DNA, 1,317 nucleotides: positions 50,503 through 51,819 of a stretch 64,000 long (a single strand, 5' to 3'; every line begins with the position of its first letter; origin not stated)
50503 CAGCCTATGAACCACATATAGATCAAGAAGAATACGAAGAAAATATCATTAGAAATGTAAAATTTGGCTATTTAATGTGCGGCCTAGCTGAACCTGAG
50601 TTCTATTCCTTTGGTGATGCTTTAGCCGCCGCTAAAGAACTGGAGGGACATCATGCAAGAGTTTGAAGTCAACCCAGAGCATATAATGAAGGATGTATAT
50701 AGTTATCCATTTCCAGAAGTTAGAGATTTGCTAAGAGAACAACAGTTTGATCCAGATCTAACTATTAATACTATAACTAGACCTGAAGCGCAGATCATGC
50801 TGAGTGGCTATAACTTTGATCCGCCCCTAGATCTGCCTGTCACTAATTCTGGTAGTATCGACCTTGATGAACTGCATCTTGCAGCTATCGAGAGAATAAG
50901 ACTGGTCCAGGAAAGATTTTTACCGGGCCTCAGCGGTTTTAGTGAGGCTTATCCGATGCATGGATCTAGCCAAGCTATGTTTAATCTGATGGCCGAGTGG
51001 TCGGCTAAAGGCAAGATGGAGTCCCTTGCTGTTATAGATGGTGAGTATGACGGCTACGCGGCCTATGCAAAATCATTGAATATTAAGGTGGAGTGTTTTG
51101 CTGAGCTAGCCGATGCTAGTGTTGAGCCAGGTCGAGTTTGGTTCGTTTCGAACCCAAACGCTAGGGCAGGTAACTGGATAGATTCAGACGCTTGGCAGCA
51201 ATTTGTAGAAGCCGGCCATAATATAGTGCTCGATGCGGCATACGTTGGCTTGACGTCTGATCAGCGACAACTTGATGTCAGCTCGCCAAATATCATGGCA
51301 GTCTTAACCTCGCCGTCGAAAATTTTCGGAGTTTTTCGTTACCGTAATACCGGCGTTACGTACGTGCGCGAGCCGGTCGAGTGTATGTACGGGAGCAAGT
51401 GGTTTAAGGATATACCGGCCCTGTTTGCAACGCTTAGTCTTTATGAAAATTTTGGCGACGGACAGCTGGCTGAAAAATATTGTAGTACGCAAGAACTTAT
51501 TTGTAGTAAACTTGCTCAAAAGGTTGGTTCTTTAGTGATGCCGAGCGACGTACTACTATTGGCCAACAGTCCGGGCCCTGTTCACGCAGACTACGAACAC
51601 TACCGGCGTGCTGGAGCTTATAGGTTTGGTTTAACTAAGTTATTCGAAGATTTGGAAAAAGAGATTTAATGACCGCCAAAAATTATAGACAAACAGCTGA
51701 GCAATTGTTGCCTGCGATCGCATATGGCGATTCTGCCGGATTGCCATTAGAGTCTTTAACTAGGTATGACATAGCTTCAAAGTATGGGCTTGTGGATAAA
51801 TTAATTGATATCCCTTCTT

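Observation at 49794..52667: Uncharacterised three-gene operon (HExxH protein, PLP-fold protein, ADP-ribosylglycohydrolase) that shares operator-covered divergent promoters with the NAD salvage operon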

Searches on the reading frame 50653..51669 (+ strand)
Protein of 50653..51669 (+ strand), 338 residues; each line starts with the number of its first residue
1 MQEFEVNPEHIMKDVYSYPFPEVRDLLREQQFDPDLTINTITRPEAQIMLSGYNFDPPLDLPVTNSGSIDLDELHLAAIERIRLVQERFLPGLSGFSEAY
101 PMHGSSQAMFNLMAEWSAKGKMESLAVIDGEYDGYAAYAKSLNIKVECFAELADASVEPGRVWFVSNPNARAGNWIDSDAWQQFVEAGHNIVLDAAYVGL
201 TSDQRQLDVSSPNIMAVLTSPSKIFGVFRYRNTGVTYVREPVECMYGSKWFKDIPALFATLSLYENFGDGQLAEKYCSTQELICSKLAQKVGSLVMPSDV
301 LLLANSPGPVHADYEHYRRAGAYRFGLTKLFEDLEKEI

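Call 4: search_protein_families(library=pfam, proteins=[window:50653-51669:+], max_evalue=0.01)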
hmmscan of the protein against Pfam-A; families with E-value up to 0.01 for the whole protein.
window:50653-51669:+ (338 aa): 0 families

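Call 5: search_protein_families(library=ncbifam, proteins=[window:50653-51669:+], max_evalue=0.01)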
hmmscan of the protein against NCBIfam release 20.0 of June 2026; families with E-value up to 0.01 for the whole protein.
window:50653-51669:+ (338 aa): 3 families
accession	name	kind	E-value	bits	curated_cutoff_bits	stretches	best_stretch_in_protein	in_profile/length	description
TIGR01141.1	hisC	equivalog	1e-05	24.6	276.55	1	149-231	133-218/349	histidinol-phosphate transaminase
NF002878.0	PRK03321.1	subfamily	0.00037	19.3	374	1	151-227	137-220/352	histidinol-phosphate transaminase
NF006014.0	PRK08153.1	equivalog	0.0059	15.5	510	1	152-227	149-228/370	pyridoxal phosphate-dependent aminotransferase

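Call 10: find_homologous_proteins(query=window:50653-51669:+)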
Query window:50653-51669:+ (338 aa): 92 proteins with E <= 0.001 among 2166 candidates.
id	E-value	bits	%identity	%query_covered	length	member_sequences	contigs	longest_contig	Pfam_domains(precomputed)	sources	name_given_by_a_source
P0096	6.1e-211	717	93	100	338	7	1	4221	-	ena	-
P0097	7.8e-140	484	64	99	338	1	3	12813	-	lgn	-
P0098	2.8e-139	482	64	100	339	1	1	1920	-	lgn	-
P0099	1.7e-133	463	62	99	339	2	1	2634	-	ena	-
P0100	2.7e-131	455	60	100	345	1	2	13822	-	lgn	-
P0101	3.7e-131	455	61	96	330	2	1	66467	-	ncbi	-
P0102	2.4e-130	452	60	99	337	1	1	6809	-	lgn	-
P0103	4.7e-130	451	60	99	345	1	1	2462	-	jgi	jgi:hypothetical protein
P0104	8.2e-130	451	60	99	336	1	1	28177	-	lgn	-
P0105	1.6e-129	450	58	99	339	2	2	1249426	-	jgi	jgi:hypothetical protein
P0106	2.4e-129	449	60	99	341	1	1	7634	-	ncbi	-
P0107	3.7e-129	448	58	100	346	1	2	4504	-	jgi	jgi:hypothetical protein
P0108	3.0e-128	445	59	99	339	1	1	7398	-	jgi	jgi:hypothetical protein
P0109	1.8e-127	443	59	99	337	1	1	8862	-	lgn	-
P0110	3.7e-127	442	58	99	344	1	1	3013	-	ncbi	-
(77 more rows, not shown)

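Call 31: predict_structure(alignment_id=A2)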
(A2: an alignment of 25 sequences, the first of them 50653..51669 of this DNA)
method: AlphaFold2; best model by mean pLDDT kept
length: 338 residues; sequences in the alignment: 25
mean_pLDDT: 91.4   pTM: 0.90
mean pLDDT of the five models: 91.4, 91.0, 91.0, 90.9, 90.6
residues with pLDDT >= 90: 240; 70-90: 94; 50-70: 4; < 50: 0
segments of 3 or more residues with pLDDT < 50: none
pLDDT, mean of each block of 10 residues (from residue 1): 81 80 85 82 91 90 91 90 93 96 90 98 97 95 97 94 96 94 97 94 90 97 84 91 86 86 88 92 97 96 94 94 93 89
secondary structure, 60 per line:
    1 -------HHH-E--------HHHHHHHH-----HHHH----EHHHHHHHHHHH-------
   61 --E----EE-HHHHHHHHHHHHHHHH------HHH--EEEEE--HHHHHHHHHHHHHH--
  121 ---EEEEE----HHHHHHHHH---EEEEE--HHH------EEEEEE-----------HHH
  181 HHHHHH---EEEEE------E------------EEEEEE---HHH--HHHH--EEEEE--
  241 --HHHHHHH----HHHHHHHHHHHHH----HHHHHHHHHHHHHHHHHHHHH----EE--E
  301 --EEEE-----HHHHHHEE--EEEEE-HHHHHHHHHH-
elements in order: H21-28 H34-37 H43-53 H71-86 E98-102 H105-118 E124-128 H133-141 E145-149 E161-166 H178-186 E190-194 E214-219 H228-231 E234-238 H243-249 H254-266 H271-291 E303-306 H312-317 E322-326 H328-337

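Call 33: search_solved_structures(query=A2, max_evalue=1, show_alignments=2)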
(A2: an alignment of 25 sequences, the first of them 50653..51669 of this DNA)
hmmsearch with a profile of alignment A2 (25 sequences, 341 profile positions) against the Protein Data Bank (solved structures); distinct sequences matched with E-value up to 1: 13.
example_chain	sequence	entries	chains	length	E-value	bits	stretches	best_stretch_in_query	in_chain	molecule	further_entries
1h1c_A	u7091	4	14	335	3e-07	33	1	138-231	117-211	HISTIDINOL-PHOSPHATE AMINOTRANSFERASE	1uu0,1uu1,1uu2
2f8j_A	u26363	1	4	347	3.2e-07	32.9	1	138-231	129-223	Histidinol-phosphate aminotransferase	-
7szp_A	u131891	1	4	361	0.0076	18.5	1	131-236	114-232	Histidinol-phosphate aminotransferase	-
3get_A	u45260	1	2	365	0.012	17.9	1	103-199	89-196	Histidinol-phosphate aminotransferase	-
3p1t_A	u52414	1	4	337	0.017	17.4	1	156-257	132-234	Putative histidinol-phosphate aminotransferase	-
3fkd_A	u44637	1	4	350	0.023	16.9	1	153-317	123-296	L-threonine-O-3-phosphate decarboxylase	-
8bj1_A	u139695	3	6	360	0.028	16.7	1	152-222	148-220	histidinol-phosphate aminotransferase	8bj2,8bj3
8bj4_A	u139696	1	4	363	0.028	16.7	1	152-222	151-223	histidinol-phosphate aminotransferase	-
3ffh_A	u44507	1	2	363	0.032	16.5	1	155-230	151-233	Histidinol-phosphate aminotransferase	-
1qis_A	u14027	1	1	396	0.14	14.4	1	123-236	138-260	ASPARTATE AMINOTRANSFERASE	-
4r2n_A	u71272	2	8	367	0.27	13.4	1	156-230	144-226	Putative phenylalanine aminotransferase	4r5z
3usy_A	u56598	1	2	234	0.36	13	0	36-134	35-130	Flagellar motor switch protein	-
3usw_A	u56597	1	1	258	0.38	12.9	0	35-134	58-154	Flagellar motor switch protein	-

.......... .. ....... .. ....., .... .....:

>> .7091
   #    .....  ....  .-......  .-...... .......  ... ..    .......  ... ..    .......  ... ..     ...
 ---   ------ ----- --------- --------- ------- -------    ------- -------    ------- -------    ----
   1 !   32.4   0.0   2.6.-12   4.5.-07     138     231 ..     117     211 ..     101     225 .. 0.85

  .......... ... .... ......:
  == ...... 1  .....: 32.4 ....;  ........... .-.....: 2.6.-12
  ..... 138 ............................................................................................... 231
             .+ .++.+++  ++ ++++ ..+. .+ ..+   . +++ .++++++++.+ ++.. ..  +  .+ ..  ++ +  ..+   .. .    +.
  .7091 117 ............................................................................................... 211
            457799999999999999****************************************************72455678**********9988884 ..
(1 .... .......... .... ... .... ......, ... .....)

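Call 68: search_protein_families(library=padloc, proteins=[window:50653-51669:+], max_evalue=0.01)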
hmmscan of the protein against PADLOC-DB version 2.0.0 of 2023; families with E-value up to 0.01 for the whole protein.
window:50653-51669:+ (338 aa): 0 families

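Call 69: search_protein_families(library=phrogs, proteins=[window:50653-51669:+], max_evalue=0.01)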
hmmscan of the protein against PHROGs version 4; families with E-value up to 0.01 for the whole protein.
window:50653-51669:+ (338 aa): 0 families
